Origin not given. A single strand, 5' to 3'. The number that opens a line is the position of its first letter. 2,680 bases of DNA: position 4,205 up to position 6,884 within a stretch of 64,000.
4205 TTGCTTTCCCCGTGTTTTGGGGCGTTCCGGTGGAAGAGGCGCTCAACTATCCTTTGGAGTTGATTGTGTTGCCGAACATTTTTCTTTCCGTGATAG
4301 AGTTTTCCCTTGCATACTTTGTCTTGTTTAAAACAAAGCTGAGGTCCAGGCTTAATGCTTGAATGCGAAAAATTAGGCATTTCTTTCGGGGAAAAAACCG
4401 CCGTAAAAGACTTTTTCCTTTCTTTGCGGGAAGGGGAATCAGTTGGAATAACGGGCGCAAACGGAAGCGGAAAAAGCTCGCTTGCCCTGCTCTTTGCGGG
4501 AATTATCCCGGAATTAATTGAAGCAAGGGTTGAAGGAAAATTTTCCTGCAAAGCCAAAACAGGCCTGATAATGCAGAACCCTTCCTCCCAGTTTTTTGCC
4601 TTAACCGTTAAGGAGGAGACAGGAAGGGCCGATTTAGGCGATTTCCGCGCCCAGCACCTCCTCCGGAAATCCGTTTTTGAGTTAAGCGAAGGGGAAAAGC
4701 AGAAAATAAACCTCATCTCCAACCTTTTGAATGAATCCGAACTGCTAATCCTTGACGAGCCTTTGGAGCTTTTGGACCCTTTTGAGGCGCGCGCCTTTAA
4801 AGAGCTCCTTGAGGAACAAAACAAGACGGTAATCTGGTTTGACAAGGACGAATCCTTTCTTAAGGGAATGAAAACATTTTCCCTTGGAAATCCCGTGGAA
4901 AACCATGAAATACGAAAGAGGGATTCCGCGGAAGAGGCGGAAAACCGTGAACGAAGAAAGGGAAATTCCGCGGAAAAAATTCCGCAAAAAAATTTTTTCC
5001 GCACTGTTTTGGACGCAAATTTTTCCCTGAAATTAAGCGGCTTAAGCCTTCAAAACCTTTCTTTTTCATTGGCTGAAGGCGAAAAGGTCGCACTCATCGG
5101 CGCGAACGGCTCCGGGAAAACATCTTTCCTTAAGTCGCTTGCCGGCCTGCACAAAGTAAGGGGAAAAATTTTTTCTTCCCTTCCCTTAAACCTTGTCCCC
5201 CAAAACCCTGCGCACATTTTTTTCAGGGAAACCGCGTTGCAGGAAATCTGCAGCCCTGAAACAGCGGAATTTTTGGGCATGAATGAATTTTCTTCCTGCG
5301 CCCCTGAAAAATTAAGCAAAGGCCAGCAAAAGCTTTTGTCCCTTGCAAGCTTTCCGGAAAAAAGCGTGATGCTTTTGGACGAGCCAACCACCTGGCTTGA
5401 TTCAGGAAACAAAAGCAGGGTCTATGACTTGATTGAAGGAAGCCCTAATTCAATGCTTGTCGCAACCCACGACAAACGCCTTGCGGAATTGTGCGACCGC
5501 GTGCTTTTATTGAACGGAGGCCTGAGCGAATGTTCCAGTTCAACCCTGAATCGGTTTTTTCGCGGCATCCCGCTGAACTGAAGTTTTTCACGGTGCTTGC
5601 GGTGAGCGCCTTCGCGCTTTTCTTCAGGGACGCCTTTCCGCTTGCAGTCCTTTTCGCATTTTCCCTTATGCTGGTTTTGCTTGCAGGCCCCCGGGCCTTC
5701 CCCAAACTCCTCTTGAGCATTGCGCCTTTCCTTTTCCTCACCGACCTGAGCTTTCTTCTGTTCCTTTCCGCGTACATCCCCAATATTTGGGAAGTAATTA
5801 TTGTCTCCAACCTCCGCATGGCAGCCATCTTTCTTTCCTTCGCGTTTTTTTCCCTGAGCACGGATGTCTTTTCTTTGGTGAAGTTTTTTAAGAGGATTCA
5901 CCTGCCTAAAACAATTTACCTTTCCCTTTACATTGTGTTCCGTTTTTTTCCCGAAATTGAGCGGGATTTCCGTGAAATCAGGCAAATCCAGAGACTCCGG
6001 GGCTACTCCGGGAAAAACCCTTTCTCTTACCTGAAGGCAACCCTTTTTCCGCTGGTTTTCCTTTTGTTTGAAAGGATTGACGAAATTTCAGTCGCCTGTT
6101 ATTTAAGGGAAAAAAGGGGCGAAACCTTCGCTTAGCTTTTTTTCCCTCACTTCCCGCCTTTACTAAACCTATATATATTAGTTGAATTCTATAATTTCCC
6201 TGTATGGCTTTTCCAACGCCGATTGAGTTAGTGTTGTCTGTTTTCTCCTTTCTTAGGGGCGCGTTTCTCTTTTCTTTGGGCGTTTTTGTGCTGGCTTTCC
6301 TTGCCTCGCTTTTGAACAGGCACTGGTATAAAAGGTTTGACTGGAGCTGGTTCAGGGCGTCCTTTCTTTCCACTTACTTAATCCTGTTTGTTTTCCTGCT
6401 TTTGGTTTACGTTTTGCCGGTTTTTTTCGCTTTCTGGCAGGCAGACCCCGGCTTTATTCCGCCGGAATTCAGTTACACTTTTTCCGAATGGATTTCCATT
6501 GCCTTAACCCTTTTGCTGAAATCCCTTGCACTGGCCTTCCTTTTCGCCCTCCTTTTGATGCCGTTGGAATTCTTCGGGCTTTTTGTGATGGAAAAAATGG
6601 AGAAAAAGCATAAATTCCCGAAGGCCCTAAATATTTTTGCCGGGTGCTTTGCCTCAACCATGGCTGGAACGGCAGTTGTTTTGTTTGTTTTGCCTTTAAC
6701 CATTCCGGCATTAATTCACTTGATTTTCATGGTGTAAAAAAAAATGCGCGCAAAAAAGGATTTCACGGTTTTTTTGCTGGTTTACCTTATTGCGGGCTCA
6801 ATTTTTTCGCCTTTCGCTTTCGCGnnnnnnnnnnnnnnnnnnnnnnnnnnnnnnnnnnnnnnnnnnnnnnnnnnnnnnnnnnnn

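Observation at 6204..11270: Orphan 1508-aa sequon-rich surface protein with a dedicated upstream membrane protein and a strong TATA promoter.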

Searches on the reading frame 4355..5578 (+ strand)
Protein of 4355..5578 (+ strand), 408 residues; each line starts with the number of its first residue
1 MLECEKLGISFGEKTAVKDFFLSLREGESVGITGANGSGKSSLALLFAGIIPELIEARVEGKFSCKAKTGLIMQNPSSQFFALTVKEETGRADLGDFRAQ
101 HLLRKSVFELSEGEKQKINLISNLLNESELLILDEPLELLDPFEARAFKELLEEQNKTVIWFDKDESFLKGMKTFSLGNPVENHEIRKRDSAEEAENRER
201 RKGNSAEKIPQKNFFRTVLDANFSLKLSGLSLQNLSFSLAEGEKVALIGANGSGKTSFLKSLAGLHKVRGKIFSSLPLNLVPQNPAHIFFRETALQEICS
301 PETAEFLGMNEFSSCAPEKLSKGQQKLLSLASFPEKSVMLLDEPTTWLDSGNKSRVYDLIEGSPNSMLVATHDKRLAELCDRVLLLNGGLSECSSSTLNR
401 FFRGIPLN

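Call 4: search_protein_families(library=pfam, proteins=[window:4355-5578:+], max_evalue=0.1)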
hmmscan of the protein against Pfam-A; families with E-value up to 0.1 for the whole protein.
window:4355-5578:+ (408 aa): 32 families (the best 25 are shown)
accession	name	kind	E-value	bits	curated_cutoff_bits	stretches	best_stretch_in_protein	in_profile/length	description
PF00005.33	ABC_tran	-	6.5e-33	114.7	25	2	18-137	2-136/137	ABC transporter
PF13304.12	AAA_21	-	7.6e-15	56.2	27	1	246-270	3-27/304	AAA domain, putative AbiEii toxin, Type IV TA system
PF02463.25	SMC_N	-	2.6e-10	40.6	40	2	316-384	133-209/220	RecF/RecN/SMC N terminal domain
PF20703.3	nSTAND1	-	5.5e-09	36.6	27.1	1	11-139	17-127/379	Novel STAND NTPase 1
PF13191.12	AAA_16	-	1.1e-06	29.7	32.6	1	243-362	25-158/167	AAA ATPase domain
PF13555.12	AAA_29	-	6.6e-06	26.2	27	1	27-43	23-38/61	P-loop containing region of AAA domain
PF13401.12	AAA_22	-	0.00017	22.3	27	0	32-152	10-105/130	AAA domain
PF13521.12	AAA_28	-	0.00058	20.5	27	0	244-265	1-22/164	AAA domain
PF00006.31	ATP-synt_ab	-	0.00081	19.5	29.5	0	19-44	6-31/213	ATP synthase alpha/beta family, nucleotide-binding domain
PF13479.12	AAA_24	-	0.001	19.4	27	0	243-262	3-22/195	AAA domain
PF13481.12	AAA_25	-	0.0015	18.7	27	0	239-263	30-54/195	AAA domain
PF20720.3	nSTAND3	-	0.0017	18.5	27.2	0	15-46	5-36/155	Novel STAND NTPase 3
PF05729.18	NACHT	-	0.0032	17.7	26.7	0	245-265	3-23/167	NACHT domain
PF13238.12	AAA_18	-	0.0041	18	29.4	0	245-306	1-44/128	AAA domain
PF01078.27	Mg_chelatase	-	0.0044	16.9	20.3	0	28-58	23-53/207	Magnesium chelatase, subunit ChlI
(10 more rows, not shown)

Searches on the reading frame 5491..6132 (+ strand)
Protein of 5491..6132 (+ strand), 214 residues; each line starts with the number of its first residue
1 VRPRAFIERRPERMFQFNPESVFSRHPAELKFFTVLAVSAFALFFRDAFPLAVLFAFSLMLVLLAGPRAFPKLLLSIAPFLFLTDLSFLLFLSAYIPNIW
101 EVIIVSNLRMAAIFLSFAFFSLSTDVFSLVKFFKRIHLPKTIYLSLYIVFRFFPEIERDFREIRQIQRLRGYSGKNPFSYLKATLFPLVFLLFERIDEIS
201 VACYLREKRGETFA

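Call 4: search_protein_families(library=pfam, proteins=[window:5491-6132:+], max_evalue=0.1)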
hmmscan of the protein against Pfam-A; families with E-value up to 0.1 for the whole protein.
window:5491-6132:+ (214 aa): 1 family
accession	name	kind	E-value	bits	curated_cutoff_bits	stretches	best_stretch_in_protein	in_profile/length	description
PF02361.21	CbiQ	-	3.2e-10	40.4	25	1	20-202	2-202/216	Cobalt transport protein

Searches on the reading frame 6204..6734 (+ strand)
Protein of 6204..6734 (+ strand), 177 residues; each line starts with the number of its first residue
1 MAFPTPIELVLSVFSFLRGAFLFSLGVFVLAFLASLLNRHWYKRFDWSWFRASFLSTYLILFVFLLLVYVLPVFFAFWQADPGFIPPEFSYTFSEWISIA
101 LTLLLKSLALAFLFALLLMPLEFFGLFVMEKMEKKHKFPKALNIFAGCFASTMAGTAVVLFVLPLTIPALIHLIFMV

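Call 4: search_protein_families(library=pfam, proteins=[window:6204-6734:+], max_evalue=0.1)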
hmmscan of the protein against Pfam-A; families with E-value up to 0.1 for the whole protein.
window:6204-6734:+ (177 aa): 0 families

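Call 10: search_protein_families(library=ncbifam, proteins=[window:6204-6734:+], max_evalue=1)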
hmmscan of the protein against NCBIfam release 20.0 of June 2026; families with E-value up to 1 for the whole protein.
window:6204-6734:+ (177 aa): 0 families

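Call 94: search_protein_families(library=phrogs, proteins=[window:6204-6734:+], max_evalue=0.01)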
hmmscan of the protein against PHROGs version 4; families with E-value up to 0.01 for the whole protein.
window:6204-6734:+ (177 aa): 0 families
